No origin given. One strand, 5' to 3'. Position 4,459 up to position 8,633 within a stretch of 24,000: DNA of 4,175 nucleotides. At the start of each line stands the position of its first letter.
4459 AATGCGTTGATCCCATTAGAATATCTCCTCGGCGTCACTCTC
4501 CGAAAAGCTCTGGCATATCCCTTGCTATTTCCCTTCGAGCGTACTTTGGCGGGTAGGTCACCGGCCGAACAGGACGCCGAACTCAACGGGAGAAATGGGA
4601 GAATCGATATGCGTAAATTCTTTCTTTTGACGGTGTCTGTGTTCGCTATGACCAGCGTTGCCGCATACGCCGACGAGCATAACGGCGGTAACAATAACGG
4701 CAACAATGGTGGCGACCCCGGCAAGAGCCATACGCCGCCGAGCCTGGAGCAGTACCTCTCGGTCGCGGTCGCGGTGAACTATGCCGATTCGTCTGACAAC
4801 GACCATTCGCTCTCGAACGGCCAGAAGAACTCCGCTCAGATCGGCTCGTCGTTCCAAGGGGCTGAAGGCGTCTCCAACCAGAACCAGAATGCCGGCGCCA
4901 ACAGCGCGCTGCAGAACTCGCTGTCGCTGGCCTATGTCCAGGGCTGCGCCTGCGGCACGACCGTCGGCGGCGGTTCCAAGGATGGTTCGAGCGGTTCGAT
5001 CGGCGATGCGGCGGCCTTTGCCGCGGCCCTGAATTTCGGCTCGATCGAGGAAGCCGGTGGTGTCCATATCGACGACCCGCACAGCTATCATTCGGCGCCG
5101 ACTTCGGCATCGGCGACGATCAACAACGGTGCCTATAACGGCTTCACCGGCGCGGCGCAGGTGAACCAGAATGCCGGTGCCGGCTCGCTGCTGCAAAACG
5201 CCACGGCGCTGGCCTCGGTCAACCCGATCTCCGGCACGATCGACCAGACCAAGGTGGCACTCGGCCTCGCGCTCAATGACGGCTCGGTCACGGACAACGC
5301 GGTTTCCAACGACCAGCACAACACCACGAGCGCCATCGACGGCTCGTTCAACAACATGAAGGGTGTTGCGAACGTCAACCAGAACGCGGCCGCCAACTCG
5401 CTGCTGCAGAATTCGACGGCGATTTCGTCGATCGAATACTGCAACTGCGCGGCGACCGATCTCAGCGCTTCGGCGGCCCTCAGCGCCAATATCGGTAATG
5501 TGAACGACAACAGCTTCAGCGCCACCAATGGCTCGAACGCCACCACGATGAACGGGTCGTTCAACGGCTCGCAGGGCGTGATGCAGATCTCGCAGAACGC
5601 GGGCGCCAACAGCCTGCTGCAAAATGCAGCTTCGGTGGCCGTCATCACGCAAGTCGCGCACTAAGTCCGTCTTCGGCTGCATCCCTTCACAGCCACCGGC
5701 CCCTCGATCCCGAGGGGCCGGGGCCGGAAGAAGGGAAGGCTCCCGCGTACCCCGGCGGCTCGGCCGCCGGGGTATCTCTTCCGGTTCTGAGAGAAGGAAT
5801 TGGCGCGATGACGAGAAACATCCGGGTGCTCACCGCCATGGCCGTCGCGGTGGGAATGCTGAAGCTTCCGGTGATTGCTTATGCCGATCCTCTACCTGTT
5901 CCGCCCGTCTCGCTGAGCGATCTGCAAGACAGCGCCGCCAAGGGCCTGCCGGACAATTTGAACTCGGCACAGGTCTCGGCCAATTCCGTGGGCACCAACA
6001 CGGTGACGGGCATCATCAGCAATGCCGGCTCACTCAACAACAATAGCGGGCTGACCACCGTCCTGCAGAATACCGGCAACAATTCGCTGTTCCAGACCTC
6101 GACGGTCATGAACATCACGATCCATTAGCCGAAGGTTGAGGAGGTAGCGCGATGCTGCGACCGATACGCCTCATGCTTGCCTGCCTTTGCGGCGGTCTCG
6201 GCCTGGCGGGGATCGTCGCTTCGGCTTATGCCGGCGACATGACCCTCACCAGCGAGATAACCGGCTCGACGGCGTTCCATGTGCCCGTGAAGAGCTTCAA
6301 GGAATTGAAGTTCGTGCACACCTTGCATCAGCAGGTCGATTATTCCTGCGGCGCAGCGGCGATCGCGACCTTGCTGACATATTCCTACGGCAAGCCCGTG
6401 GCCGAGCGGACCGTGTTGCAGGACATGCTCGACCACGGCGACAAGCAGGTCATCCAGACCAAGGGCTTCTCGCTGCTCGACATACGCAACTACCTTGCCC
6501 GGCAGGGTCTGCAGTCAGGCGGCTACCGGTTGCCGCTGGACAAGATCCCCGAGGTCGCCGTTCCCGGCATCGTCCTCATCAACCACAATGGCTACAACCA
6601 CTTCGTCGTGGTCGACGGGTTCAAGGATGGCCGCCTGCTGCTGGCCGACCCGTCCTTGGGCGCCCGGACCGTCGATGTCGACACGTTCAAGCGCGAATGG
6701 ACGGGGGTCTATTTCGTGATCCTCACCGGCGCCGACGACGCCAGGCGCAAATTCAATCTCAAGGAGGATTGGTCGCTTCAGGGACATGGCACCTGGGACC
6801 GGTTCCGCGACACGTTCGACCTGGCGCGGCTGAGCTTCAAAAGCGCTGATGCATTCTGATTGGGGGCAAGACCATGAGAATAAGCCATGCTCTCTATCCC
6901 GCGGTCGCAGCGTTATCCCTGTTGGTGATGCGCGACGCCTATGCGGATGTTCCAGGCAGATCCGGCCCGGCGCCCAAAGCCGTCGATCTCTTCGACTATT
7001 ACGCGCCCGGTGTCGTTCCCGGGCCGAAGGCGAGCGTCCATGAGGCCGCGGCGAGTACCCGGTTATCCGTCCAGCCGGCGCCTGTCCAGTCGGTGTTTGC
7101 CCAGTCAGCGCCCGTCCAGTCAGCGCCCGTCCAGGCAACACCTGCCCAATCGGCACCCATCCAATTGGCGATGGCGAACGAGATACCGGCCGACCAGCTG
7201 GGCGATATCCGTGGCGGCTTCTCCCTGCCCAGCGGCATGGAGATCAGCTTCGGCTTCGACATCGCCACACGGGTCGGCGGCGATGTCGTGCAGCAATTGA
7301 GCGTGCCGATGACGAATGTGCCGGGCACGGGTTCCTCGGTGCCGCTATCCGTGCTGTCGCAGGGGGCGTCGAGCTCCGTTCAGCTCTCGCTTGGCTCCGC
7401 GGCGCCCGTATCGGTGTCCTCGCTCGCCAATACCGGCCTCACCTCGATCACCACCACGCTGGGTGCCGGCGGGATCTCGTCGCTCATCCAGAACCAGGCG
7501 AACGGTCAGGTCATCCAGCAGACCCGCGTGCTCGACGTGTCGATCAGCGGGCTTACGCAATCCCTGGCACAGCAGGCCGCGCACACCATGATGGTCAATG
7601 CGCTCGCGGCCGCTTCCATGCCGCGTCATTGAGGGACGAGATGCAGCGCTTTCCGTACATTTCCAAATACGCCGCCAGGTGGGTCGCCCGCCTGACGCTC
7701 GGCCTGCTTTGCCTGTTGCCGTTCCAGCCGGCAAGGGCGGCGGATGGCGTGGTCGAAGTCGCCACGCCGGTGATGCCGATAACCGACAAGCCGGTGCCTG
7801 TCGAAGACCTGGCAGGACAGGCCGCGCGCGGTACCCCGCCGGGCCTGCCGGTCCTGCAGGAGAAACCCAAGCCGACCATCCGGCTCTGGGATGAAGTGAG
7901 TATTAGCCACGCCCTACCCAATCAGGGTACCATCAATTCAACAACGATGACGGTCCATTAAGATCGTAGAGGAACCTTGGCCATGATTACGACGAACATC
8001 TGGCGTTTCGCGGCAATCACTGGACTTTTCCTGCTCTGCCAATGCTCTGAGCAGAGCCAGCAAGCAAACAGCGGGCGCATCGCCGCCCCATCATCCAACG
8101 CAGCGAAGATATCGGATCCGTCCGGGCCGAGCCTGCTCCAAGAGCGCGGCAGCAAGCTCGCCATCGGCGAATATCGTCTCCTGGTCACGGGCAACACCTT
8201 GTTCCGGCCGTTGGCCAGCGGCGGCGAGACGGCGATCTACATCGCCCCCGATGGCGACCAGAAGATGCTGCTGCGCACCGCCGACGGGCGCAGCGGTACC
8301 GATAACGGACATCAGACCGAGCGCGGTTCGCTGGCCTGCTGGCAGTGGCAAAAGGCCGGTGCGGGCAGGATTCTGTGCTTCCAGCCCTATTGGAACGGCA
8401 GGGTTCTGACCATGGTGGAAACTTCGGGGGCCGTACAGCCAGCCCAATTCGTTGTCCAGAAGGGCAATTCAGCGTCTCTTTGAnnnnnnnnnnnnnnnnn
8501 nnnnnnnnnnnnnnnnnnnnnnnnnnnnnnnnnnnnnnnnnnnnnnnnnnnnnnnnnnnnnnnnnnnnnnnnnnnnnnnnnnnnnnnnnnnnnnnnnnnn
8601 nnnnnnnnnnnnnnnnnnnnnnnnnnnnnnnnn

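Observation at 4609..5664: Major subunit: four-fold repeat with an invariant QN-A-G-A-N-S-L-L-QN core and CxC motifs closing repeats 1 and 3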

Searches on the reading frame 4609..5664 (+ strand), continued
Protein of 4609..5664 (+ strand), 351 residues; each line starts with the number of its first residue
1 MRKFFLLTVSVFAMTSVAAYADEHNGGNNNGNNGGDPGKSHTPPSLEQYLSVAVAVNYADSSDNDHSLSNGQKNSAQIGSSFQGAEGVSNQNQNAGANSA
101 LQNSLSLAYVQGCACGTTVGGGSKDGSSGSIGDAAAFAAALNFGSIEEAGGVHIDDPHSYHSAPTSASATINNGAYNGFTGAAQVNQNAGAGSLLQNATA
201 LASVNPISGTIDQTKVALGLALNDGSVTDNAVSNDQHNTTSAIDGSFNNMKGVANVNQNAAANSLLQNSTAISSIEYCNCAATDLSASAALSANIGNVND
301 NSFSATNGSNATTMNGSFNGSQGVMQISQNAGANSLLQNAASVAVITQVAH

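Call 35: find_related_loci(query=A2, collection=genome_contigs, flank=8000)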
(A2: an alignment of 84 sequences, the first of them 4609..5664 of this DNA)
Query A2 (351 aa) in genome_contigs; peptide patterns used: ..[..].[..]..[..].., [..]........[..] (x = any residue, [..] = any of these).
125 stretches matched a pattern; 26 encode a relative of the query (tblastn E <= 1e-3); 25 distinct loci.
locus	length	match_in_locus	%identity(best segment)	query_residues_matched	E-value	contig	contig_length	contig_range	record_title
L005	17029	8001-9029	46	1-346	4e-72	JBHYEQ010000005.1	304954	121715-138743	MAG: Roseomonas sp. isolate CCAP1453_12_bin-013 CCAP1453_12_bin-013_c5, whole genome shotgun sequence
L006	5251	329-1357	44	1-349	5e-70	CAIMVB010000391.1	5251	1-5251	MAG: uncultured Rhodospirillales bacterium isolate Loclat_bin-10112 genome assembly, contig: bin-10112:391/517, whole ge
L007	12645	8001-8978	43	1-349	3e-67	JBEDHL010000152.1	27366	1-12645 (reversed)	MAG: Pseudomonadota bacterium isolate NASQAN2014_193_B_bin.4 scaffold_1167705, whole genome shotgun sequence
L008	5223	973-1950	44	1-349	1e-65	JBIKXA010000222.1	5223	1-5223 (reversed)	MAG: Roseomonas sp. isolate ME2015-09-16_3300042289_group6_bin9 Rohwer_bin1804_scaffold_28277_c1, whole genome shotgun s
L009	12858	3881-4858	44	1-349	2e-65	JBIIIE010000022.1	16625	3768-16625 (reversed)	MAG: Roseomonas sp. isolate ME2001-08-28pf_3300042879_group1_bin31 Rohwer_bin1791_scaffold_2394_c1, whole genome shotgun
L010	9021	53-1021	43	1-349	4e-65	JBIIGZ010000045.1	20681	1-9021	MAG: Roseomonas sp. isolate ME2001-07-30D7pf_3300042309_group1_bin133 Rohwer_bin1790_scaffold_1378_c1, whole genome shot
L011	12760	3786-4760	43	1-349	2e-64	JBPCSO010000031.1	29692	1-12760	MAG: Roseomonas sp. S1Ck117_518840_flag_0_multi_9.9563_len_29692, whole genome shotgun sequence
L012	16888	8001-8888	45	46-349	7e-63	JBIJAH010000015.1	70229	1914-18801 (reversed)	MAG: Roseomonas sp. isolate ME2006-07-12D11_3300042448_group2_bin132 Rohwer_bin1798_scaffold_90_c1, whole genome shotgun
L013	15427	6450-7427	43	1-348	9e-63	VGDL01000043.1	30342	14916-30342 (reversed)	MAG: Alphaproteobacteria bacterium isolate K_Offshore_40m_mx_105 K_Offshore_40m_mx_105_Ga0194133_10002264, whole genome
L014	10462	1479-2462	41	1-349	1e-61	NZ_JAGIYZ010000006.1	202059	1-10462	Roseomonas nitratireducens strain PWR1 contig6, whole genome shotgun sequence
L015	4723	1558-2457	45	39-348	1e-60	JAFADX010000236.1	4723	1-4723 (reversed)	MAG: Proteobacteria bacterium isolate OH_SBB_96 k127_266326, whole genome shotgun sequence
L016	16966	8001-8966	40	1-346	4e-60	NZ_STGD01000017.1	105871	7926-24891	Roseomonas sp. HF4 HF4_ctg017, whole genome shotgun sequence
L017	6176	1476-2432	42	1-349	8e-56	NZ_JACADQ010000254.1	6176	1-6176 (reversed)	Neoroseomonas rubea strain MO17 254, whole genome shotgun sequence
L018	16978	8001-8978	43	1-349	3e-56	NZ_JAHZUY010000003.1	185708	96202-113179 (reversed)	Caldovatus aquaticus strain SYSU G05006 Scaffold3_1, whole genome shotgun sequence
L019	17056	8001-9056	40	1-349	2e-55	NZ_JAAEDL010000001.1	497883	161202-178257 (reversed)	Neoroseomonas eburnea strain LMG 31228 contig00001, whole genome shotgun sequence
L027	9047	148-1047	37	81-345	2e-16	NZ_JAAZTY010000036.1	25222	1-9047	Acidithiobacillus ferriphilus strain DSM 100412 Contig36, whole genome shotgun sequence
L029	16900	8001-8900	39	79-345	5e-16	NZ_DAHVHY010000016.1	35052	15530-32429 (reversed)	MAG: Acidithiobacillus sp. isolate clean429 NODE_16_length_35052_cov_6.627397, whole genome shotgun sequence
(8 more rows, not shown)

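Call 41: search_protein_families(library=ncbifam, proteins=[L029:7767-8837:+, L029:8853-9272:+, L029:9285-9998:+, L029:10023-10577:+, L029:10604-11026:+, L029:10968-11801:+, L029:11876-12928:-, L029:4138-7359:+], max_evalue=1)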
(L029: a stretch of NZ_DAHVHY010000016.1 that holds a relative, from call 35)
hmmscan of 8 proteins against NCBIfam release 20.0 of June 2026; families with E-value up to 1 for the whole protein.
L029:7767-8837:+ (356 aa): 3 families
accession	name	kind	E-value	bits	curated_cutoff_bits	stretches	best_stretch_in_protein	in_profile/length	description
NF058557.1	FblAmlydFapB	equivalog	7.1e-13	48.6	190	3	45-186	53-189/190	fibril amyloid subunit FapB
NF033636.1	acid_shock_Asr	equivalog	0.021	15.6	50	1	5-47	1-45/119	acid resistance repetitive basic protein Asr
NF038040.1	phero_PhrK_fam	equivalog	0.035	14.3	35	1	5-25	1-21/40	PhrK family phosphatase-inhibitory pheromone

L029:8853-9272:+ (139 aa): 0 families

L029:9285-9998:+ (237 aa): 6 families
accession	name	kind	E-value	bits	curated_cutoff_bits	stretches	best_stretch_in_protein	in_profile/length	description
NF058616.2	C39_FapD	equivalog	1.4e-40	138.9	330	1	13-193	6-183/224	fibril amyloid maturation endopeptidase FapD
NF050078.1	pilus_FilB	exception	7.5e-34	117.4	475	1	39-189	50-200/277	putative pilus system C39 family peptidase FilB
TIGR03796.1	NHLM_micro_ABC1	equivalog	4.9e-15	54.8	853.3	1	60-198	12-137/710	NHLP family bacteriocin export ABC transporter peptidase/permease/ATPase subunit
NF045998.1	cleave_ABC_plasm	equivalog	6.2e-10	38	500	1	94-183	34-126/673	Mbov_0121 family peptidase domain-containing ABC transporter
TIGR01193.1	bacteriocin_ABC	subfamily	0.00014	20.6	523.85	1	93-188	31-131/708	peptide cleavage/export ABC transporter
TIGR01846.1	type_I_sec_HlyB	subfamily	0.021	13.1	725.55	1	98-191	29-119/694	type I secretion system permease/ATPase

L029:10023-10577:+ (184 aa): 0 families

L029:10604-11026:+ (140 aa): 0 families

L029:10968-11801:+ (277 aa): 0 families

L029:11876-12928:- (350 aa): 2 families
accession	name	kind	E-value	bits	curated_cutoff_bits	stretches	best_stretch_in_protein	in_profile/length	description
NF058560.1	FblAmlydTptrFapF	equivalog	9.7e-39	133.3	700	1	43-350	93-420/420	fibril amyloid transporter FapF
NF050079.1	pilus_FilC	exception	1.8e-07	30.9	630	1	101-348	140-376/384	putative pilus system protein FilC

L029:4138-7359:+ (1073 aa): 28 families (the best 25 are shown)
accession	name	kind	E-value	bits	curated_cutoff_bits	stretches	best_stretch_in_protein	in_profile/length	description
NF045675.1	PhdiestaseDibA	equivalog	1.8e-81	274.4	980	1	526-945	200-620/623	phosphodiesterase DibA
NF007474.0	PRK10060.1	equivalog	1.1e-66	225.5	782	1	526-951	234-655/663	cyclic di-GMP phosphodiesterase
NF053781.1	cdiGMPphdstlr2612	equivalog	6e-64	216.3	1600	1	527-950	838-1265/1268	Tlr1612 family c-di-GMP phosphodiesterase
NF052458.1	PhdiestGepA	equivalog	3.4e-57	194.2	1200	1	527-944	423-835/840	phosphodiesterase GepA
NF007298.0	PRK09776.1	equivalog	8.6e-54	182.8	1135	1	525-948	680-1104/1111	diguanylate cyclase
NF008467.0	PRK11359.1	equivalog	1.9e-52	178.3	857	1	507-953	361-795/800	oxygen-sensing cyclic-di-GMP phosphodiesterase DosP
NF007423.1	PRK09966.1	equivalog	4.5e-45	154.2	325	1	499-681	208-390/390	diguanylate cyclase DgcN/YfiN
NF008807.1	PRK11829.1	equivalog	2.7e-44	151.3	733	1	510-942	222-654/670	biofilm formation regulator HmsP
TIGR00254.1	GGDEF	domain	1.5e-36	125.7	37.4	1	527-689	3-165/168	diguanylate cyclase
NF038266.1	diguan_SiaD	equivalog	1.9e-36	125.7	290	1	495-683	63-247/252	biofilm regulation diguanylate cyclase SiaD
NF052596.1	RR_EAL_PvrR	equivalog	2.7e-34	118.4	580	1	701-951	140-390/398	response regulator cyclic di-GMP phosphodiesterase PvrR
NF045673.1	c-di-GMPRcptLapD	equivalog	3.1e-32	111.7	1020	1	519-942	226-646/647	cyclic di-GMP receptor LapD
NF051473.1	DigCycDgcsShew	equivalog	2.2e-30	106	400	1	523-686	129-286/291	diguanylate cyclase DgcS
NF007135.0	PRK09581.1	equivalog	1.3e-29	103.4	474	1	487-689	252-451/457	PleD family two-component system response regulator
NF007380.0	PRK09894.1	equivalog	5.4e-28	98.2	256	1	519-687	119-283/296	diguanylate cyclase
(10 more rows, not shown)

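Call 74: search_protein_representatives(alignment_id=A2)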
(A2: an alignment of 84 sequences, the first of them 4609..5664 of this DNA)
Query: 84 sequences, 344 profile positions. Proteins with E-value up to 0.001 (for the whole library): 448; up to 1e-10: 144; up to 1e-30: 52. The best 150 are listed.
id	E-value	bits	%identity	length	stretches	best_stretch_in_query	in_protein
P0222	7.8e-208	705.9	-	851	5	51-341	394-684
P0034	4.1e-152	522.7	-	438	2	8-278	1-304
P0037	3.1e-129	447.5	-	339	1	8-341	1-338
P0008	3.1e-123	427.7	-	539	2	47-342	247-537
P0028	6.7e-120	416.8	-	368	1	8-341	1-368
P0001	6.9e-112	390.4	-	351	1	8-342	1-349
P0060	3.5e-111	388.1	-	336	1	8-339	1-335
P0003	3.7e-111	388.0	-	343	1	8-342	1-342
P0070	1.5e-110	386.1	-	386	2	158-342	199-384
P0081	5.2e-108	377.7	-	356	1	8-340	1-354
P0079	8.7e-105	367.1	-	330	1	8-339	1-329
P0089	9.3e-83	294.6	-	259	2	158-341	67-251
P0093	6.2e-82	291.9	-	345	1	8-339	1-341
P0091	4.6e-66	239.8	-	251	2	168-341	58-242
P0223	2.0e-64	234.4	-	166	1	178-341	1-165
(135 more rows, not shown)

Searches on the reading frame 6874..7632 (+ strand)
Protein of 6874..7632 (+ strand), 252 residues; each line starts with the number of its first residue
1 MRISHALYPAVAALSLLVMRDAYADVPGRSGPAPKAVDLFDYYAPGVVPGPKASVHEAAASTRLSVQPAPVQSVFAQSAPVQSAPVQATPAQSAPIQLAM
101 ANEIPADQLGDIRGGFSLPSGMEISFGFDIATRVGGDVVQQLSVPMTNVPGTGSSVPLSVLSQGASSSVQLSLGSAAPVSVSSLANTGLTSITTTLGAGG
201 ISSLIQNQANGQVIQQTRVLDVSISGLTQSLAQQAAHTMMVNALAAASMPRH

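Call 3: search_protein_families(library=pfam, proteins=[window:6874-7632:+], max_evalue=0.1)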
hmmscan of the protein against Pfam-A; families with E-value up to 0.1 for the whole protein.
window:6874-7632:+ (252 aa): 0 families

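Call 4: search_protein_families(library=ncbifam, proteins=[window:6874-7632:+], max_evalue=0.1)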
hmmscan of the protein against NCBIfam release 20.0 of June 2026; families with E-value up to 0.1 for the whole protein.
window:6874-7632:+ (252 aa): 1 family
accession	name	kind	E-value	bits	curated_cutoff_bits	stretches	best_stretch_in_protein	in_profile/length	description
NF005847.0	PRK07764.2-3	equivalog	0.084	10.7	1670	1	49-119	724-798/1078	DNA polymerase III subunit gamma and tau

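Call 49: find_homologous_proteins(query=window:6874-7632:+, max_evalue=0.01)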
Query window:6874-7632:+ (252 aa): 3 proteins with E <= 0.01 among 2758 candidates.
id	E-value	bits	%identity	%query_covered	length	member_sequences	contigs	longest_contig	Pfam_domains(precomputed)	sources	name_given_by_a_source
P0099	1.8e-83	298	100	61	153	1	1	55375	-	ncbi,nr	ncbi:MAG TPA: hypothetical protein VL574_03045 [Stellaceae bacterium]|nr:hypothetical protein [Stell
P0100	1.1e-37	148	52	62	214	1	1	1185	-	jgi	-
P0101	7.3e-3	34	54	21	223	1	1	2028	PF06737.20,PF01476.27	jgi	jgi:resuscitation-promoting factor RpfA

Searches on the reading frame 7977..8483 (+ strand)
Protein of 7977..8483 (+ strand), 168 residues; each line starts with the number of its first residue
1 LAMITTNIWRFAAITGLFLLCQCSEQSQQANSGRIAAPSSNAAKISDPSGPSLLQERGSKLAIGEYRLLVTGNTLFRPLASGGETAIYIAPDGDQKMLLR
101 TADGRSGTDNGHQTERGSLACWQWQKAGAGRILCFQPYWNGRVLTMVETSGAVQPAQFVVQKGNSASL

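Call 3: search_protein_families(library=pfam, proteins=[window:7977-8483:+], max_evalue=0.1)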
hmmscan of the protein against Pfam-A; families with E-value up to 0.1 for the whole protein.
window:7977-8483:+ (168 aa): 0 families

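Call 4: search_protein_families(library=ncbifam, proteins=[window:7977-8483:+], max_evalue=0.1)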
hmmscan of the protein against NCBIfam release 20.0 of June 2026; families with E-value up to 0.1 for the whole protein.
window:7977-8483:+ (168 aa): 0 families
